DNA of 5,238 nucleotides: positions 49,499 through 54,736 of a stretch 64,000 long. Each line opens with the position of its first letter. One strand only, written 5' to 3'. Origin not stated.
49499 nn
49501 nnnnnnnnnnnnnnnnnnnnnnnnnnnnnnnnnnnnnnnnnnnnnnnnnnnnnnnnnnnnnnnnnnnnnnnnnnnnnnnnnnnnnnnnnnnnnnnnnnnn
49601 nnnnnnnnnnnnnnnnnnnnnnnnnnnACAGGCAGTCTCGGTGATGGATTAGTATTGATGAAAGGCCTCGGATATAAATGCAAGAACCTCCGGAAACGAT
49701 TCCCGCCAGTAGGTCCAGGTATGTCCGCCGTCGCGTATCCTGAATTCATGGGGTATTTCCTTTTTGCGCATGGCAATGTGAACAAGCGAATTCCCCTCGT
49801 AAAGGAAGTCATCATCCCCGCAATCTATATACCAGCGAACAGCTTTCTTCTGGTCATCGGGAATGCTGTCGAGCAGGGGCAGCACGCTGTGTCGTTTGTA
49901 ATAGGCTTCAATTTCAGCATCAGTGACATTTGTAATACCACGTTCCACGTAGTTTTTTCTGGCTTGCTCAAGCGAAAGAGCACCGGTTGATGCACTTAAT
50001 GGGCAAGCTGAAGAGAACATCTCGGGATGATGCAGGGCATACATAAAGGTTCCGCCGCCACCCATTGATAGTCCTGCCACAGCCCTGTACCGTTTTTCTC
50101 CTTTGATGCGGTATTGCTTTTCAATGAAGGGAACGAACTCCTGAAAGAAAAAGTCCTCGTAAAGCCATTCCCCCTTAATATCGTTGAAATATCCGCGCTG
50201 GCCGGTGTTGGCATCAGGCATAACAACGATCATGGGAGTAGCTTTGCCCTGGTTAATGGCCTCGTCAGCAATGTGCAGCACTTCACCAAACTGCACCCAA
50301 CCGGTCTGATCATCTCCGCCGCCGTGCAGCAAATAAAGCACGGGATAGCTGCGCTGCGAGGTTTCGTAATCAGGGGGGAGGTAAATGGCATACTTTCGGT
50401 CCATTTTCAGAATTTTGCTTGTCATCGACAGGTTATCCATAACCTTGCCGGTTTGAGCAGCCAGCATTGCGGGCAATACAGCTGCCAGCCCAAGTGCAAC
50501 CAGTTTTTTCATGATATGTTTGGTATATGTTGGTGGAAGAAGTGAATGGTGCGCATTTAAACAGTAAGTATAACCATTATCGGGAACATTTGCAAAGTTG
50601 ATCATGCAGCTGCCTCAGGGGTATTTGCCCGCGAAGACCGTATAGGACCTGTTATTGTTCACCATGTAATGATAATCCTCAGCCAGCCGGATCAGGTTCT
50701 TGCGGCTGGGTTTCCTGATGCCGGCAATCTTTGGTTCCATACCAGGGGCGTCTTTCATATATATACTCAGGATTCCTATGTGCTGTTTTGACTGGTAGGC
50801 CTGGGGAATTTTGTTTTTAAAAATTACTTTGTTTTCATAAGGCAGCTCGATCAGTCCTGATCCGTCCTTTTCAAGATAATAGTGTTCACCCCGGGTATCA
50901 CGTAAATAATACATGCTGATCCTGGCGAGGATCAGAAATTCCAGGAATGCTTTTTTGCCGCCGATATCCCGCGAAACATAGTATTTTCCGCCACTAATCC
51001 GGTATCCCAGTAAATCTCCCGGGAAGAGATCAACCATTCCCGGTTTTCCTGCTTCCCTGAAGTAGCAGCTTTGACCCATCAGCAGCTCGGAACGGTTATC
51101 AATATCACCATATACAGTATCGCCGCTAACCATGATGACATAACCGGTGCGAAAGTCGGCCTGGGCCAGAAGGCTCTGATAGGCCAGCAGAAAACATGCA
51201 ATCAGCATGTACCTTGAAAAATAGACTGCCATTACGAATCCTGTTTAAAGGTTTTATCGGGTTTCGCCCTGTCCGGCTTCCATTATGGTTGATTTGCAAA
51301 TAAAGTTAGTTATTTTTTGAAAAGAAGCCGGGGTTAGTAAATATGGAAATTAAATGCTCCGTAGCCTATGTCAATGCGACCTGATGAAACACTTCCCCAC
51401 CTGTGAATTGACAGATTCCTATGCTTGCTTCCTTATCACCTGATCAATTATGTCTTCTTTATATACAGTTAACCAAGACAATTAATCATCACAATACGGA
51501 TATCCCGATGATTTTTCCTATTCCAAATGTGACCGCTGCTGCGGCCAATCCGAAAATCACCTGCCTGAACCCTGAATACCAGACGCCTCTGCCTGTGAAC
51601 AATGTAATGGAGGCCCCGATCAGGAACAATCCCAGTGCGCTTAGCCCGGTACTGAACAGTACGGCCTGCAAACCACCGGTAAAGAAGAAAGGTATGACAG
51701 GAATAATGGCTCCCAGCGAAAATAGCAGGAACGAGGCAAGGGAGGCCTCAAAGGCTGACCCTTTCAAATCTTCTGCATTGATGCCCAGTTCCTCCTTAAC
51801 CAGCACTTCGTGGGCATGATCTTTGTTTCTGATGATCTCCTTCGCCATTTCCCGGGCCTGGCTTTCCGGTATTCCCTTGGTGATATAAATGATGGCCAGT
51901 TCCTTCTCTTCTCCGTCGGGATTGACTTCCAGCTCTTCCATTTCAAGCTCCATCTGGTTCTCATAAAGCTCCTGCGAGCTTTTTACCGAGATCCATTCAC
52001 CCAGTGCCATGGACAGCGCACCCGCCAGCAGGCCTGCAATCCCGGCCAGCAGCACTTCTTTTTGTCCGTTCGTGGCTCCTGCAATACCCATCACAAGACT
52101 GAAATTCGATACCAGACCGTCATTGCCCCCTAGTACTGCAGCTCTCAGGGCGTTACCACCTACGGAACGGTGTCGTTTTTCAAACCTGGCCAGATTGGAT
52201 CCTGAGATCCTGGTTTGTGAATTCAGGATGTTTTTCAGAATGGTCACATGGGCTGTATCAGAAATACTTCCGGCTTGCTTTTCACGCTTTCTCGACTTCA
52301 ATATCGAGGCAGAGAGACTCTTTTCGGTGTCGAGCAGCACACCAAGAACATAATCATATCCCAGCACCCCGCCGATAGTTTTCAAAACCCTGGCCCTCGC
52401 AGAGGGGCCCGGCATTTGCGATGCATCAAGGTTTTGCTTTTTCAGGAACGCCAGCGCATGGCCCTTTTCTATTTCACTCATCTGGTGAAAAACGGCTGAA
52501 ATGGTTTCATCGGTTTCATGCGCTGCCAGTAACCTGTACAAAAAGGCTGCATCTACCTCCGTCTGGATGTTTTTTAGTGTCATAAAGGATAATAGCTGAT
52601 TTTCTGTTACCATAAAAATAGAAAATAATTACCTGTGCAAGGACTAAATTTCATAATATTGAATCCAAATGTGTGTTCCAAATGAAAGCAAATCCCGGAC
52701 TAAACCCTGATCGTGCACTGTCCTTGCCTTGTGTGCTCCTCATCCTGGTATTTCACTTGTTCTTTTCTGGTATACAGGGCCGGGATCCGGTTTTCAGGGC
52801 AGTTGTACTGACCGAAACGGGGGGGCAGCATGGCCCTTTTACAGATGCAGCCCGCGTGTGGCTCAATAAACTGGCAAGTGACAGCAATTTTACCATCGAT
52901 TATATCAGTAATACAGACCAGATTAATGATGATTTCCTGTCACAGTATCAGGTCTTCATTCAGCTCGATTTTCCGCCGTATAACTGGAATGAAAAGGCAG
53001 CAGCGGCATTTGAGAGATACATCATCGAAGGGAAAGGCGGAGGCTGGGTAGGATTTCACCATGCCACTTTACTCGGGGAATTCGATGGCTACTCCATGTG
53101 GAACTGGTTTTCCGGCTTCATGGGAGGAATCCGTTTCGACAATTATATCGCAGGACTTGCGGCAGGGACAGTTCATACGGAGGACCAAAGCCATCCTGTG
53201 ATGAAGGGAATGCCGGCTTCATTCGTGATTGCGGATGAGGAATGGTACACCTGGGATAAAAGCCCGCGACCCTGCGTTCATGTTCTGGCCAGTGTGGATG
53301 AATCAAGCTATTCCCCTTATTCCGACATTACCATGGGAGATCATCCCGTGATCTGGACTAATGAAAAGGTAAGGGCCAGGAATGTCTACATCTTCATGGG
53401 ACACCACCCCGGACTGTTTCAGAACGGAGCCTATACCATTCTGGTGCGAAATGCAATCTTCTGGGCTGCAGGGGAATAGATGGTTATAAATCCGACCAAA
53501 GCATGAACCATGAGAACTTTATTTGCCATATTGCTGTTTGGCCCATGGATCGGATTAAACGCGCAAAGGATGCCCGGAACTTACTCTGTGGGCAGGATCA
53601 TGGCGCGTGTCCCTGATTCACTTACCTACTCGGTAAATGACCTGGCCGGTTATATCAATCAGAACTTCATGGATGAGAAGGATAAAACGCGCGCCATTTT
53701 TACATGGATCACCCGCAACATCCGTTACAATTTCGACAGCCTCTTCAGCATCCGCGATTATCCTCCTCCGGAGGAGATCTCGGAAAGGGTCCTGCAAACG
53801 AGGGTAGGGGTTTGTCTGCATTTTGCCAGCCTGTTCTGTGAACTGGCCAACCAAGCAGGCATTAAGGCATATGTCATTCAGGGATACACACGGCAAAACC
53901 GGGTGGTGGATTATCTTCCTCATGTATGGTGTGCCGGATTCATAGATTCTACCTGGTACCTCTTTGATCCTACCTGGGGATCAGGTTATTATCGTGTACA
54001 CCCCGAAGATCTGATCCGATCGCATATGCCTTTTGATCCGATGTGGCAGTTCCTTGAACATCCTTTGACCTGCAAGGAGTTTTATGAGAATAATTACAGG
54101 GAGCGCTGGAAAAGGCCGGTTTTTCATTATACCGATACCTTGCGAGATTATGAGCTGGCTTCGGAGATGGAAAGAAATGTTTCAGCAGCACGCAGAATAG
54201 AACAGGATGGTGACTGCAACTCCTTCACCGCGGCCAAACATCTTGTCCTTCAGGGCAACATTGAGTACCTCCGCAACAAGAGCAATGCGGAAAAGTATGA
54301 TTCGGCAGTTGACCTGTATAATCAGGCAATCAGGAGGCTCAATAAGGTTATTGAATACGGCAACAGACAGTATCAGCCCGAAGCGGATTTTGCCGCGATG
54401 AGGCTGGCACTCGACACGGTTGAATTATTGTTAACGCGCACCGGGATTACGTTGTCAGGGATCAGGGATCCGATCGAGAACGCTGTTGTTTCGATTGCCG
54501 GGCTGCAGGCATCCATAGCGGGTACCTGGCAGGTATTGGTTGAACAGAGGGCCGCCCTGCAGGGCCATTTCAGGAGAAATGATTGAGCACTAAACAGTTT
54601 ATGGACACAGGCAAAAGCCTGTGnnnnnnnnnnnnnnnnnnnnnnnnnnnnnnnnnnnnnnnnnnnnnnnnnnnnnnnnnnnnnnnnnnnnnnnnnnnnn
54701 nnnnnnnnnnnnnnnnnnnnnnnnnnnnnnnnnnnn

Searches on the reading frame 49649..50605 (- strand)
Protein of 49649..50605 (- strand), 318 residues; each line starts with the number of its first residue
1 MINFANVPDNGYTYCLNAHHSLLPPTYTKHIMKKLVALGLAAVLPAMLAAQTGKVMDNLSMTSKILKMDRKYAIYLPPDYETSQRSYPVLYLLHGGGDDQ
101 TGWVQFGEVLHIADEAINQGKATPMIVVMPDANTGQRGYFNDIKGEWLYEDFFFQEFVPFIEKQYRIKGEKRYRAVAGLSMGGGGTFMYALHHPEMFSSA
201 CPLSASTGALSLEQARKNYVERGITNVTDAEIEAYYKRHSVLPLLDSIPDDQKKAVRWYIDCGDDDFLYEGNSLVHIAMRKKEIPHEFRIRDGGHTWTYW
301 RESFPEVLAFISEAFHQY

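Call 9: search_protein_families(library=pfam, proteins=[window:49649-50605:-], max_evalue=0.001)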
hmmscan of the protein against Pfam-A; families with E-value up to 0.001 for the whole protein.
window:49649-50605:- (318 aa): 1 family
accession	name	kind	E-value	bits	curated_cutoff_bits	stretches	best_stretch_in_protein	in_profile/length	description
PF00756.26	Esterase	-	4e-32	112.4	22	1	63-310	1-250/251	Putative esterase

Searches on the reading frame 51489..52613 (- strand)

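Call 9: search_protein_families(library=pfam, proteins=[window:51489-52613:-], max_evalue=0.001)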
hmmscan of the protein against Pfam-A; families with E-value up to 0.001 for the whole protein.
window:51489-52613:- (374 aa): 1 family
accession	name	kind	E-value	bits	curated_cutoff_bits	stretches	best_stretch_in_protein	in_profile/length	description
PF01988.24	VIT1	-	3.2e-67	226.9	28.1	1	156-367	1-214/214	VIT family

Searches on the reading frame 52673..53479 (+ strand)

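Call 9: search_protein_families(library=pfam, proteins=[window:52673-53479:+], max_evalue=0.001)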
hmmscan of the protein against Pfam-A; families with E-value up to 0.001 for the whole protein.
window:52673-53479:+ (268 aa): 1 family
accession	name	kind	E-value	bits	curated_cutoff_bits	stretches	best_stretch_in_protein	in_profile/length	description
PF06283.17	ThuA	-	4.9e-41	141.7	33.4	1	42-265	1-209/209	Trehalose utilisation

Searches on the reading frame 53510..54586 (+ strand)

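Call 9: search_protein_families(library=pfam, proteins=[window:53510-54586:+], max_evalue=0.001)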
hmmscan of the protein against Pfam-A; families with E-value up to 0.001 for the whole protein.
window:53510-54586:+ (358 aa): 2 families
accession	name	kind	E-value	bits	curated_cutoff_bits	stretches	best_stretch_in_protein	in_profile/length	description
PF01841.26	Transglut_core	-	7.2e-17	62.1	23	1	45-154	3-108/108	Transglutaminase-like superfamily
PF04473.18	DUF553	-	7.6e-08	32.4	20.5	1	54-153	13-112/140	Transglutaminase-like domain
